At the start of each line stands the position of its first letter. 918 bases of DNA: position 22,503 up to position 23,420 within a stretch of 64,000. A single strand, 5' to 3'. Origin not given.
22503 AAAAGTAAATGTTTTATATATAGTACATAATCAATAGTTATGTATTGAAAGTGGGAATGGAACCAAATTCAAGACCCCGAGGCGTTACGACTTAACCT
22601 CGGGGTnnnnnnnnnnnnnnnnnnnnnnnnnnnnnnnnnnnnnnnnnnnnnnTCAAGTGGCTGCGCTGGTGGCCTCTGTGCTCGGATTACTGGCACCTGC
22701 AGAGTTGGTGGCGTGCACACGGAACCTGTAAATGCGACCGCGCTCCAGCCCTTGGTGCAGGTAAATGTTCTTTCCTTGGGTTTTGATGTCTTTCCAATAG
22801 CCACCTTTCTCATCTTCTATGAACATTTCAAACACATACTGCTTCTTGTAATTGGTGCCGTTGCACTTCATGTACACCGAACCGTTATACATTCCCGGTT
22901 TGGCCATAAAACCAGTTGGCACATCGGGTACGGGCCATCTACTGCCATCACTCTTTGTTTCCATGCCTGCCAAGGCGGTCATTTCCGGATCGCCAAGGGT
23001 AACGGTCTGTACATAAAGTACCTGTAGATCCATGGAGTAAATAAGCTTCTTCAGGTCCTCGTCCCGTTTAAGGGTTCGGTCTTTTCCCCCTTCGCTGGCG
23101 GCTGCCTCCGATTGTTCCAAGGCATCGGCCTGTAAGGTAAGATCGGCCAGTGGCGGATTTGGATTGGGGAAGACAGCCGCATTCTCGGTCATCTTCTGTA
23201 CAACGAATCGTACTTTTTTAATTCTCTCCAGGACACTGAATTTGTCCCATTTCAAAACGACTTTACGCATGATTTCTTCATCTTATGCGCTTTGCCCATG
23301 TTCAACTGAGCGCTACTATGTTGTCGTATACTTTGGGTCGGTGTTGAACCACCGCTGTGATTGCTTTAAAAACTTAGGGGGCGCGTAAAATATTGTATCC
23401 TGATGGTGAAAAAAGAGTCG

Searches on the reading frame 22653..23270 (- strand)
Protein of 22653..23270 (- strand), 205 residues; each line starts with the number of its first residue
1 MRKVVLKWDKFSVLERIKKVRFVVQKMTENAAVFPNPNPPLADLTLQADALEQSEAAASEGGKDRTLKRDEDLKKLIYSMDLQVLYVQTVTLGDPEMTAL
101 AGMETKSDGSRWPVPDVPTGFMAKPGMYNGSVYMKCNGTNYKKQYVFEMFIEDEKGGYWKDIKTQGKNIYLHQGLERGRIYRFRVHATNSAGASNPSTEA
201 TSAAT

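Call 8: search_protein_families(library=pfam, proteins=[window:22653-23270:-])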
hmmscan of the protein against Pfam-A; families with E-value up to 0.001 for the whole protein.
window:22653-23270:- (205 aa): 0 families

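Call 14: find_encoding_contigs(protein=window:22653-23270:-, flank=3000, max_places=6)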
Protein window:22653-23270:- (205 aa): no gene with exactly this product is on record in the collection.

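Call 15: find_homologous_proteins(query=window:22653-23270:-)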
Query window:22653-23270:- (205 aa): 39 proteins with E <= 0.001 among 187 candidates.
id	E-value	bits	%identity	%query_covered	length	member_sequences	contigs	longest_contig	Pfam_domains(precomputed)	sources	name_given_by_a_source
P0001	3.2e-128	443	95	100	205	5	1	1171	-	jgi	jgi:hypothetical protein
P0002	7.4e-113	393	85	100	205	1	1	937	-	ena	-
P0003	1.7e-98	346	73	100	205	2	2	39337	-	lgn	-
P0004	4.1e-93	328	74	100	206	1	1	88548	-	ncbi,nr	ncbi:MAG: fibronectin type III domain-containing protein [Flavobacteriales bacterium]|nr:fibronectin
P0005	1.2e-91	324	72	100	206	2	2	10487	-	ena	-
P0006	3.0e-91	322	71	100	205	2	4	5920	-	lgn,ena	-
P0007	5.8e-91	321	71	100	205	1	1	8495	-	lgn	-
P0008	1.7e-90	320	71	100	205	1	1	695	-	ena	-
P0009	1.8e-90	320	70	100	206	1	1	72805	-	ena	-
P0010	3.0e-90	319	72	100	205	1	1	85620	-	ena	-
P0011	6.2e-89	315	71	100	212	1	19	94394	-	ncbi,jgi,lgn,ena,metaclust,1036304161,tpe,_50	metaclust:\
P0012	1.3e-86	307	68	100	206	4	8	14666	-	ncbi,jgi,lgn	ncbi:MAG: hypothetical protein ACJATS_000668 [Psychroserpens sp.]|jgi:hypothetical protein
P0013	4.9e-86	305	71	95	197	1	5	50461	-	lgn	-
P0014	1.9e-85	303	68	100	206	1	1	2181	-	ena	-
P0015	4.1e-85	302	66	100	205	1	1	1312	PF00041.28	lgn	-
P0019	6.5e-78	279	70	87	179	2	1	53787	-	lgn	-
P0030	1.5e-62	229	59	89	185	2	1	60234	-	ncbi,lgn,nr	ncbi:MAG: fibronectin type III domain-containing protein [Flavobacteriales bacterium]|nr:fibronectin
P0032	3.5e-57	211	52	93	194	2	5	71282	PF00041.28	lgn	-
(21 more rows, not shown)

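Call 17: find_related_loci(query=A1, collection=genome_contigs, flank=4000)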
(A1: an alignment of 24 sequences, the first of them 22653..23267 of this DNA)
Query A1 (204 aa) in genome_contigs; peptide patterns used: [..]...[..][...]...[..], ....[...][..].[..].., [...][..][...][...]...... (x = any residue, [..] = any of these).
39 stretches matched a pattern; 7 encode a relative of the query (tblastn E <= 1e-3); 7 distinct loci.
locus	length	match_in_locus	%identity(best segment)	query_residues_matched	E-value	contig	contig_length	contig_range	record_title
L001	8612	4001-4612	71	1-204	4e-100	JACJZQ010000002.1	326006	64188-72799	MAG: Flavobacteriales bacterium isolate HK-STAS-BACT-68 HK-STAS-BACT-68_2, whole genome shotgun sequence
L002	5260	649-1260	71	1-204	2e-97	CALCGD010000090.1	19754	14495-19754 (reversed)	MAG TPA_asm: uncultured Flavobacteriales bacterium isolate ERR2206780_bin.102_CONCOCT_v1.1_MAG genome assembly, contig:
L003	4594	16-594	69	1-192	5e-85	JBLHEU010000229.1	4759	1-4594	MAG: Bacteroidia bacterium isolate 3300055003_35 Ga0535643_0031697, whole genome shotgun sequence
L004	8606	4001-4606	55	1-204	3e-73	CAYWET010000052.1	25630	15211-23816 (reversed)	MAG TPA_asm: uncultured Chryseobacterium sp. isolate SRP334346_co1_109 genome assembly, contig: NODE_1815_length_25630_c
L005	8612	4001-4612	56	1-203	8e-71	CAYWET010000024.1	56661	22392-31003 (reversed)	MAG TPA_asm: uncultured Chryseobacterium sp. isolate SRP334346_co1_109 genome assembly, contig: NODE_646_length_56661_co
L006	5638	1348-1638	74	75-171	1e-49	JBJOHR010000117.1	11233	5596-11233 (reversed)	MAG: Bacteroidota bacterium isolate sharkriverslough_2019_sw_WHONDRS-S19S_0042_B_bin.68 scaffold_571667, whole genome sh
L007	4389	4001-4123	78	163-203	3e-15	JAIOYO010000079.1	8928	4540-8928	MAG: Flavobacteriales bacterium isolate Tobar13m-G10 Tobar13m-C6802, whole genome shotgun sequence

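Call 26: find_related_loci(query=A1, collection=metagenome_contigs, flank=3000)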
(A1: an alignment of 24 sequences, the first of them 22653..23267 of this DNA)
Query A1 (204 aa) in metagenome_contigs; peptide patterns used: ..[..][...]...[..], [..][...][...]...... (x = any residue, [..] = any of these).
203 stretches matched a pattern; 6 encode a relative of the query (tblastn E <= 1e-3); 6 distinct loci.
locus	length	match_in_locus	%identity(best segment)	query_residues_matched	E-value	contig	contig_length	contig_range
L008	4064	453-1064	71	1-204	1e-97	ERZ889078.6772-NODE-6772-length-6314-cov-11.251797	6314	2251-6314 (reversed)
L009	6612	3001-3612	71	1-204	1e-97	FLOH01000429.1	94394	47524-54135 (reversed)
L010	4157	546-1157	67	1-204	3e-93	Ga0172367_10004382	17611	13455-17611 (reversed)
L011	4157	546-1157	67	1-204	3e-93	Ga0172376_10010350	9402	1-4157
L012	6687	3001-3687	48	1-203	5e-66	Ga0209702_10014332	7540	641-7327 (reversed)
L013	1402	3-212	70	136-204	1e-28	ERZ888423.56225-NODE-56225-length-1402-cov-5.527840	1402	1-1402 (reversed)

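Call 27: find_encoding_contigs(protein=P0003, flank=3000, max_places=2)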
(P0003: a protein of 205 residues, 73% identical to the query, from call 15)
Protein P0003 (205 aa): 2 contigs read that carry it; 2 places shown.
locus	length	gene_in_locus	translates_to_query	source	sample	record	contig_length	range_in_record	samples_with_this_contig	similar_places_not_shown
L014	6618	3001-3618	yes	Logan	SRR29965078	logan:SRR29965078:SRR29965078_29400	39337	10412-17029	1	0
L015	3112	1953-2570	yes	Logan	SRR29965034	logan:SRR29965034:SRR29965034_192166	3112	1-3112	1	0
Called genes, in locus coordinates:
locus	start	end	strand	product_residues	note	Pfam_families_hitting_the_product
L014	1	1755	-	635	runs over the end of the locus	PF24406:nSTAND_NTPase4 (weak)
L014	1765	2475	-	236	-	-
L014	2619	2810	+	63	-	-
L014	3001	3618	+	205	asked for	-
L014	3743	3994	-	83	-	-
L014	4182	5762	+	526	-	PF14312:FG-GAP_2, PF18962:Por_Secre_tail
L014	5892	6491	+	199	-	-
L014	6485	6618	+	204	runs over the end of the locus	-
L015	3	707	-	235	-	?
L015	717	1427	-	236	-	-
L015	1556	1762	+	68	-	-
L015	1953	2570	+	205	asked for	-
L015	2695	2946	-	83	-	-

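Call 28: find_encoding_contigs(protein=P0004, flank=3000, max_places=2)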
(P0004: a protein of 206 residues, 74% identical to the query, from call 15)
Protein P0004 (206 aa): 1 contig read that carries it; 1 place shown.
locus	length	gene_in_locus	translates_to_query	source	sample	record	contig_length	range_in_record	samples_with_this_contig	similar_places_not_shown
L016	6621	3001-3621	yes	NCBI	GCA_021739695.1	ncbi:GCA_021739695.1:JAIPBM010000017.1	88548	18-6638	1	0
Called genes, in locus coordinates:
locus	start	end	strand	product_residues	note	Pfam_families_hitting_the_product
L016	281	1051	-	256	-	-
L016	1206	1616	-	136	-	-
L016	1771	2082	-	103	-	-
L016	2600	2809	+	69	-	-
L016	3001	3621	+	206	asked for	-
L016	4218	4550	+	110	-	PF01022:HTH_5, PF12840:HTH_20, PF13412:HTH_24 (weak)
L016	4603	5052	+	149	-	PF20001:DUF6428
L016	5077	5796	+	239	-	PF01451:LMWPc (weak)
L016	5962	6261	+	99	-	PF12840:HTH_20, PF01022:HTH_5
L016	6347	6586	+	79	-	PF13192:Thioredoxin_3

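Call 29: find_encoding_contigs(protein=P0009, flank=3000, max_places=2)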
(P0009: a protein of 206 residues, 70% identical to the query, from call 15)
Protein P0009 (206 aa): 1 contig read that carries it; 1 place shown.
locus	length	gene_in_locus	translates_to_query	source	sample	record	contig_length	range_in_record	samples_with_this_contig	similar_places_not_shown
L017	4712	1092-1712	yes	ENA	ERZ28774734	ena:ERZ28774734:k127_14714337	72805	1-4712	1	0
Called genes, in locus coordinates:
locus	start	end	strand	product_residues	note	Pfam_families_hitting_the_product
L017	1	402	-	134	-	?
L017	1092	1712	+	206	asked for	-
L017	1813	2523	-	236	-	PF09603:Fib_succ_major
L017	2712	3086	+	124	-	-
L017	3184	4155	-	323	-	PF00365:PFK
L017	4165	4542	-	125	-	PF09345:SiaC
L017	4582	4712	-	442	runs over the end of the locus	PF12911:OppC_N, PF00528:BPD_transp_1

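Call 30: find_encoding_contigs(protein=P0010, flank=3000, max_places=2)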
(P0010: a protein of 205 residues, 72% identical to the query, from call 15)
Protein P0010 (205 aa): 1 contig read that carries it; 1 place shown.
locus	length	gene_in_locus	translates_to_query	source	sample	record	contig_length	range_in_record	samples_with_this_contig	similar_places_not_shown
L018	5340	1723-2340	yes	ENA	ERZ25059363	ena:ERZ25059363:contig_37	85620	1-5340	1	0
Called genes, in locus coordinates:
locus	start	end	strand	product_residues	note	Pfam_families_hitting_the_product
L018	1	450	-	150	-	?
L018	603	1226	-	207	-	PF14730:DUF4468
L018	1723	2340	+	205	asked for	-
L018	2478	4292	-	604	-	PF05170:AsmA (weak), PF05359:DUF748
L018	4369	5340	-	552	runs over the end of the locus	PF18962:Por_Secre_tail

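Call 32: find_encoding_contigs(protein=P0001, flank=3000, max_places=3)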
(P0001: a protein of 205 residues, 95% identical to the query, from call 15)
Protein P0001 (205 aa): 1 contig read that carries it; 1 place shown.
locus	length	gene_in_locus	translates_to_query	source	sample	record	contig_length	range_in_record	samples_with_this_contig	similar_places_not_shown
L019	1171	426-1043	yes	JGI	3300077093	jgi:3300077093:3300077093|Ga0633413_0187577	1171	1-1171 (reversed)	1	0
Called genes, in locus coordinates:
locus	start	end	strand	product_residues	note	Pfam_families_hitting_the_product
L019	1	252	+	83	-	?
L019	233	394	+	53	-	-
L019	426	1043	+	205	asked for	-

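Call 33: find_encoding_contigs(protein=P0002, flank=3000, max_places=2)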
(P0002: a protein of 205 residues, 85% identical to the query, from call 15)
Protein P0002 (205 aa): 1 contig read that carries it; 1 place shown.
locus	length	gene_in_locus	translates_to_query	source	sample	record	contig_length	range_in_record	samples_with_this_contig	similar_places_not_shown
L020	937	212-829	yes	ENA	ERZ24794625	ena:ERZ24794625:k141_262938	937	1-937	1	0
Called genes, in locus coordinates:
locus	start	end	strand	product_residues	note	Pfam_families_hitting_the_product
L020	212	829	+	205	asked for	-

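Call 34: find_encoding_contigs(protein=P0012, flank=3000, max_places=3)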
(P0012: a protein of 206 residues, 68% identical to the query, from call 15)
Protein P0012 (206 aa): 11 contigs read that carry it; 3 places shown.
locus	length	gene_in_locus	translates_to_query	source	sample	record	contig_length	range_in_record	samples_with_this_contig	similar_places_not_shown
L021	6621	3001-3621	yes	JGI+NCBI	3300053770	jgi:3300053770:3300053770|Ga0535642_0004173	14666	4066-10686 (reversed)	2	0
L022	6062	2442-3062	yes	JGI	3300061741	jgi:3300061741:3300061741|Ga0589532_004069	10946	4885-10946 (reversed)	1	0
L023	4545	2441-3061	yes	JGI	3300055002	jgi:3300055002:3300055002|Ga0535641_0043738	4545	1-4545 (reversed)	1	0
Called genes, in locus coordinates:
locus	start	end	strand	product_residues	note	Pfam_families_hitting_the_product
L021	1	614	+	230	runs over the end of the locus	PF13489:Methyltransf_23 (weak), PF13649:Methyltransf_25 (weak)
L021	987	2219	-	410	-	PF14281:PDDEXK_4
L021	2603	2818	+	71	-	-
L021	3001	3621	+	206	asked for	-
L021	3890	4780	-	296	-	PF00892:EamA, PF03151:TPT (weak), PF00892:EamA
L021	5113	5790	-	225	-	-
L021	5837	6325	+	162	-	PF03737:RraA-like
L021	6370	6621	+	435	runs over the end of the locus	PF01266:DAO (faint), PF07992:Pyr_redox_2, PF13454:NAD_binding_9 (faint), PF13738:Pyr_redox_3, PF00070:Pyr_redox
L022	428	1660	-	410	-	PF14281:PDDEXK_4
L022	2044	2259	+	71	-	-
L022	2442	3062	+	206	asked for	-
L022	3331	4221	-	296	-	PF00892:EamA, PF03151:TPT (weak), PF00892:EamA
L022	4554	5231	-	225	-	-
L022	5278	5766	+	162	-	PF03737:RraA-like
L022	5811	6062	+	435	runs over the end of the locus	PF01266:DAO (faint), PF07992:Pyr_redox_2, PF13454:NAD_binding_9 (faint), PF13738:Pyr_redox_3, PF00070:Pyr_redox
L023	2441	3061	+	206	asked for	-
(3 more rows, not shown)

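Call 35: find_encoding_contigs(protein=P0013, flank=3000, max_places=2)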
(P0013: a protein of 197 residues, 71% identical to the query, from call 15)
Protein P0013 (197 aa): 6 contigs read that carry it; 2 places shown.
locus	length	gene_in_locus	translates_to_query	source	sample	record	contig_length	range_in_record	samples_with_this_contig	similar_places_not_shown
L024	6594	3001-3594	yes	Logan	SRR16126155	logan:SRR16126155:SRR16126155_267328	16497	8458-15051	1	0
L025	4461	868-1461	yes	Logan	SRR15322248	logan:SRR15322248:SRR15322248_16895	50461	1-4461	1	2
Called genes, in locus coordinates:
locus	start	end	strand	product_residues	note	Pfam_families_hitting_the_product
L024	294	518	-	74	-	-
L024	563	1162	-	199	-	-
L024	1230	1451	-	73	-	-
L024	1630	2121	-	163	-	-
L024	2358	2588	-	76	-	-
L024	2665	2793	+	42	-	-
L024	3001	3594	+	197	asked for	-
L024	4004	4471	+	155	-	PF19502:DUF6036 (faint)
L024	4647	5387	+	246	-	PF25182:NonGDSL (faint), PF00657:Lipase_GDSL, PF13472:Lipase_GDSL_2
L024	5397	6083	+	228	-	PF09365:DUF2461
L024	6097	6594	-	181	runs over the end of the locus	PF13279:4HBT_2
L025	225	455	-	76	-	-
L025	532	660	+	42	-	-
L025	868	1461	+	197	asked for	-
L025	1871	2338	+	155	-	PF19502:DUF6036 (faint)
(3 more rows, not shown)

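Call 36: find_encoding_contigs(protein=P0030, flank=3000, max_places=2)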
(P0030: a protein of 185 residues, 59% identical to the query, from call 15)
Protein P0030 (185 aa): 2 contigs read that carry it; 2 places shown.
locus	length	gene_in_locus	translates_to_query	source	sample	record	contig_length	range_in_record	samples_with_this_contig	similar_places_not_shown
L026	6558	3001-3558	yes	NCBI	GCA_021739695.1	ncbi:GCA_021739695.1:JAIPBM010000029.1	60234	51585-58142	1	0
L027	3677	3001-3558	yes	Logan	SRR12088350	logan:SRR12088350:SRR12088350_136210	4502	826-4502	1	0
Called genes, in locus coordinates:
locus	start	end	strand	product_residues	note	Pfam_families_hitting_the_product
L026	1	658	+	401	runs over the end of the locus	PF13428:TPR_14 (faint), PF14559:TPR_19 (faint), PF13432:TPR_16 (faint), PF13414:TPR_11 (faint), PF13431:TPR_17 (faint)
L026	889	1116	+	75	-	-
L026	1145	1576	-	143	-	-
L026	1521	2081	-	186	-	-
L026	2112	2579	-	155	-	-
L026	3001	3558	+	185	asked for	-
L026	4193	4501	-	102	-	PF01541:GIY-YIG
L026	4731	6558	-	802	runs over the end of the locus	PF00989:PAS, PF13188:PAS_8, PF08448:PAS_4, PF13426:PAS_9, PF00989:PAS (weak), PF08448:PAS_4, PF13426:PAS_9, PF07228:SpoIIE, +2 more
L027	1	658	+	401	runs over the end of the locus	PF13428:TPR_14 (faint), PF14559:TPR_19 (faint), PF13432:TPR_16 (faint), PF13414:TPR_11 (faint), PF13431:TPR_17 (faint)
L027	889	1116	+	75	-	-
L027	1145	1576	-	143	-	-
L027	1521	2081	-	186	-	-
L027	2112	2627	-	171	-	-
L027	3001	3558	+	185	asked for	-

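Call 40: search_protein_families(library=ncbifam, proteins=[window:22653-23270:-], max_evalue=0.1)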
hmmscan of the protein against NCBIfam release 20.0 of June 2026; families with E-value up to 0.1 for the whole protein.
window:22653-23270:- (205 aa): 0 families

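Call 41: search_protein_families(library=phrogs, proteins=[window:22653-23270:-], max_evalue=0.1)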
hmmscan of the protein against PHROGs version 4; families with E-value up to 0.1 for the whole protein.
window:22653-23270:- (205 aa): 1 family
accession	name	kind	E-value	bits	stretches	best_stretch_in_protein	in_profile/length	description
phrog_6977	-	tail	0.023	15.1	1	152-200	189-238/284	minor tail protein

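Call 42: search_solved_structures(query=A1, max_evalue=1)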
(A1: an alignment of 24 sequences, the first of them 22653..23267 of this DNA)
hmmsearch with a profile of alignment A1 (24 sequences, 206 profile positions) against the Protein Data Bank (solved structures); distinct sequences matched with E-value up to 1: 87 (the best 60 are shown).
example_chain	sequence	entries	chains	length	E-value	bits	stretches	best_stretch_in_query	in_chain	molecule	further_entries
8q6t_I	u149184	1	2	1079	1.2e-26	96.4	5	152-205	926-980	Titin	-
8g4l_bm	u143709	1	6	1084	5.1e-22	81.3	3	145-195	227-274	Titin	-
4yh7_A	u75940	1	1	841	4.3e-09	39.1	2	114-202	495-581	Receptor-type tyrosine-protein phosphatase delta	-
3lpw_A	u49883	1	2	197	5.8e-08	35.4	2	145-195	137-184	A77-A78 domain from Titin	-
4u3h_A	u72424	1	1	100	1.8e-06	30.6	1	151-200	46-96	FN3con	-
8bvo_A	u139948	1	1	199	3.2e-06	29.7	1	114-199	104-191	Titin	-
5fm5_M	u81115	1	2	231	4.9e-06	29.1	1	150-201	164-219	MYOMESIN-1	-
6tpw_A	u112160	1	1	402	6.5e-06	28.7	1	154-202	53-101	Receptor-type tyrosine-protein phosphatase F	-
4yfe_A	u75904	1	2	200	1.1e-05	27.9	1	146-200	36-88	Receptor-type tyrosine-protein phosphatase delta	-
8bxr_A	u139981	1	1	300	1.3e-05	27.7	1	114-199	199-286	Titin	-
7y8s_A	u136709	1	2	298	2.1e-05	27.1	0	163-200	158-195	Dscam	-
4yfg_B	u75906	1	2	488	6.6e-05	25.4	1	146-200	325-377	Receptor-type tyrosine-protein phosphatase delta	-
8bnq_A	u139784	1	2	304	0.0001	24.8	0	154-198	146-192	Titin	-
2crm_A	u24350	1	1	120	0.00011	24.7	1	143-200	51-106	Fibronectin type-III domain containing protein 3a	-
4yfd_A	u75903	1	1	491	0.00015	24.2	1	146-200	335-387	Receptor-type tyrosine-protein phosphatase delta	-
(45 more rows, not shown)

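Call 53: predict_structure(alignment_id=A1)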
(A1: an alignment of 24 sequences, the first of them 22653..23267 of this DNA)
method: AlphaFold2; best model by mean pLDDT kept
length: 204 residues; sequences in the alignment: 24
mean_pLDDT: 91.2   pTM: 0.52
mean pLDDT of the five models: 91.2, 88.9, 86.7, 86.6, 83.5
residues with pLDDT >= 90: 152; 70-90: 48; 50-70: 4; < 50: 0
segments of 3 or more residues with pLDDT < 50: none
pLDDT, mean of each block of 10 residues (from residue 1): 85 92 92 91 93 89 90 93 91 88 76 93 94 95 96 90 96 92 95 95 91
secondary structure, 60 per line:
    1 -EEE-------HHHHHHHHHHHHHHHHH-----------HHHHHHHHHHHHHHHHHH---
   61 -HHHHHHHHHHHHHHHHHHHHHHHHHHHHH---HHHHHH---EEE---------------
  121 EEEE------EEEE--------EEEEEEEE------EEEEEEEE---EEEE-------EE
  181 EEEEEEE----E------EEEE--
elements in order: E2-4 H12-28 H40-57 H62-90 H94-99 E103-105 E121-124 E131-134 E143-150 E157-164 E168-171 E179-187 E199-202

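Call 56: fold_search(model_id=the predicted structure, library=pdb)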
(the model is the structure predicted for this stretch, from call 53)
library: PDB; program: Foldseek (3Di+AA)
matches with E <= 10: 1915; with E <= 0.001: 281
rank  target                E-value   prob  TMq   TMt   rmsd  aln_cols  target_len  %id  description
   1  7jgu                  1.2e-08  1.00  0.40  0.88   1.7        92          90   27  Structure of FN3tt mut (released 2021-07-21)
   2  7jgt                  7.6e-08  1.00  0.40  0.87   1.8        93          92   27  Crystal Structure of FN3tt (released 2021-07-21)
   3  1uem_MODEL_1_A        2.2e-06  1.00  0.36  0.59   6.9       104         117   23  Solution Structure of the First Fibronectin Type III domain of human KIAA1568 Protein (released 2003-11-19)
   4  8oq9_B                2.5e-06  1.00  0.34  0.63   3.4        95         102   20  Crystal structure of the titin domain Fn3-56 (released 2023-08-23)
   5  8oq9_C                3.2e-06  1.00  0.36  0.70   2.9        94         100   23  Crystal structure of the titin domain Fn3-56 (released 2023-08-23)
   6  5g56                  3.8e-06  1.00  0.38  0.12   2.9        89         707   21  THE TETRA-MODULAR CELLULOSOMAL ARABINOXYLANASE CtXyl5A STRUCTURE AS REVEALED BY X-RAY CRYSTALLOGRAPHY (released 2016-06-29)
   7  4o00_B                3.8e-06  1.00  0.35  0.65   3.2        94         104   26  Crystal structure of the Titin A-band domain A3 (released 2014-12-24)
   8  6ygn_A                4.5e-06  1.00  0.37  0.14   3.0        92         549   24  Titin kinase and its flanking domains (released 2021-04-07)
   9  4q58_C                5.4e-06  1.00  0.38  0.42   2.5        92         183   14  Crystal structure of the plectin 1a actin-binding domain/integrin beta 4 fragment complex (released 2014-07-23)
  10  4bqb_C                5.4e-06  1.00  0.36  0.36   3.0       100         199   19  Crystal structure of the FN5 and FN6 domains of NEO1, form 2 (released 2013-06-12)
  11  3uto_B                5.7e-06  1.00  0.37  0.14   2.1        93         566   22  Twitchin kinase region from C.elegans (Fn31-NL-kin-CRD-Ig26) (released 2012-08-08)
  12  1va9_MODEL_1_A        5.7e-06  1.00  0.40  0.63   4.3       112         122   16  Solution structure of the second FNIII domain of DSCAML1 protein (released 2005-02-22)
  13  6pog_A                5.7e-06  1.00  0.35  0.65   3.8       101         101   20  Crystal structure of the NELL2 EGF1-6-Robo3 FN1 complex (released 2020-05-06)
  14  8orl_B                6.1e-06  1.00  0.33  0.60   3.9        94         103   19  Crystal structure of the S23226G missense variant of titin domain Fn3-56 (released 2023-08-23)
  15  4plo_B                6.4e-06  1.00  0.37  0.39   4.0       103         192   20  Crystal Structure of chicken Netrin-1 (LN-LE3) in complex with mouse DCC (FN4-5) (released 2014-06-18)
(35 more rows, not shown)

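Call 63: find_related_loci(query=A1, collection=viral_contigs, flank=3000)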
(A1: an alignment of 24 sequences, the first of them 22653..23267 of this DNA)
Query A1 (204 aa) in viral_contigs; peptide patterns used: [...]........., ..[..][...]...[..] (x = any residue, [..] = any of these).
24 stretches matched a pattern, but none encodes a relative of the query by tblastn (E <= 1e-3).

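Call 64: search_dna_similar(query=window:22653-23270:-, collection=phages, mode=protein, max_evalue=0.001, max_rows=10)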
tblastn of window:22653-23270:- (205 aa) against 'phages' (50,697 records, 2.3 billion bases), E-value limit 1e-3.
No match.

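Call 70: search_protein_families(library=padloc, proteins=[window:22653-23270:-], max_evalue=0.01)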
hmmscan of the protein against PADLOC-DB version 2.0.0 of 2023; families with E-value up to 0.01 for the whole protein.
window:22653-23270:- (205 aa): 0 families

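Call 79: find_encoding_contigs(protein=P0019, flank=3000, max_places=2)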
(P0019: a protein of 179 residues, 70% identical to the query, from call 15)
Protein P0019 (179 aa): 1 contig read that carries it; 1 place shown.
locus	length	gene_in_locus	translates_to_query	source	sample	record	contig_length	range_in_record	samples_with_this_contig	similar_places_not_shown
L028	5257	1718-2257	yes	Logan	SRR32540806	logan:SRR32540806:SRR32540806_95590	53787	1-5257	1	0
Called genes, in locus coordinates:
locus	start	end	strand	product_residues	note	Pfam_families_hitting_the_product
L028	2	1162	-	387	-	?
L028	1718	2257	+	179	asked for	-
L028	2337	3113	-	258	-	PF00657:Lipase_GDSL, PF13472:Lipase_GDSL_2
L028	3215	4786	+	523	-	PF14312:FG-GAP_2, PF22232:TraI_hel_assoc_N (faint), PF14312:FG-GAP_2, PF18962:Por_Secre_tail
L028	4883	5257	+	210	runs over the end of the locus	-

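Call 80: find_encoding_contigs(protein=P0032, flank=3000, max_places=2)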
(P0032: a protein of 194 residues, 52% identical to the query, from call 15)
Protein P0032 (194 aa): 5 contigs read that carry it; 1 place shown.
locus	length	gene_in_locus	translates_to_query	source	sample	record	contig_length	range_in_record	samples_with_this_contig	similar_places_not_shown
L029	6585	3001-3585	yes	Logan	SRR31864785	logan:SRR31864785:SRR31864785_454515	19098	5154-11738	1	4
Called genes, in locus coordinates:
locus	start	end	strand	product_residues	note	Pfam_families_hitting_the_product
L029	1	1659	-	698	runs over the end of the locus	PF01435:Peptidase_M48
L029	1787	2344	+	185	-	PF19631:Trypco2 (weak)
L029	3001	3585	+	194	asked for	PF00041:fn3 (faint)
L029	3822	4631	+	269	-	PF00142:Fer4_NifH (weak), PF01656:CbiA, PF02374:ArsA_ATPase (weak), PF06564:CBP_BcsQ (faint), PF09140:MipZ (faint), PF10609:ParA (faint), PF13614:AAA_31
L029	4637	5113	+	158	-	-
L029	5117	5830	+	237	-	-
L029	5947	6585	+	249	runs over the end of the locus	PF13568:OMP_b-brl_2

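Call 90: search_protein_families(library=pfam, proteins=[L001:847-2538:-, L001:2565-3491:-, L014:1765-2475:-, L016:1771-2082:-, L016:1206-1616:-, L016:281-1051:-, L024:1630-2121:-, L024:563-1162:-, L028:2-1162:-, L029:1787-2344:+], max_evalue=0.01)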
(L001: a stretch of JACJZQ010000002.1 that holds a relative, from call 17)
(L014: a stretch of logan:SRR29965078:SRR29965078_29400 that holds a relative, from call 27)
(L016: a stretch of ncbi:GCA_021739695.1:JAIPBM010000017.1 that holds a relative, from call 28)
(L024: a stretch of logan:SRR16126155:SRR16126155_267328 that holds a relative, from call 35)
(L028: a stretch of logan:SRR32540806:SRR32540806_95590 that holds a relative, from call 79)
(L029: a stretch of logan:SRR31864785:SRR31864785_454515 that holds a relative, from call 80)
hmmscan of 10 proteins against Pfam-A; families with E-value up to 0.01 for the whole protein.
L001:847-2538:- (563 aa): 1 family
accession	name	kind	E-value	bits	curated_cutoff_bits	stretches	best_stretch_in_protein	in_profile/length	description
PF10592.14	AIPR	-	8.1e-38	131.3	25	1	256-528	1-290/308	AIPR protein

L001:2565-3491:- (308 aa): 0 families

L014:1765-2475:- (236 aa): 1 family
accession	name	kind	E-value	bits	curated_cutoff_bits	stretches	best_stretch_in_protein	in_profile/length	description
PF13271.11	DUF4062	-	0.00042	20.9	24.7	1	7-98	3-82/82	Domain of unknown function (DUF4062)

L016:1771-2082:- (103 aa): 1 family
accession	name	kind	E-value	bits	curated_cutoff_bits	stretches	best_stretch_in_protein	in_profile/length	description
PF07661.19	MORN_2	-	0.00038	20.8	29.6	0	71-87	6-22/22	MORN repeat variant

L016:1206-1616:- (136 aa): 0 families

L016:281-1051:- (256 aa): 0 families

L024:1630-2121:- (163 aa): 0 families

L024:563-1162:- (199 aa): 0 families

L028:2-1162:- (387 aa): 1 family
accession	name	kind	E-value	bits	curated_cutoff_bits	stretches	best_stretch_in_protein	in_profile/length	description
PF01048.26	PNP_UDP_1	-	9.4e-10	38.7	25.1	1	20-256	2-232/233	Phosphorylase superfamily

L029:1787-2344:+ (185 aa): 1 family
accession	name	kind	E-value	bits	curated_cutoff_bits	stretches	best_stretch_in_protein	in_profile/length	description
PF19631.4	Trypco2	-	3.5e-10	40.4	24.2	1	127-184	21-78/78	Trypsin-co-occurring domain 2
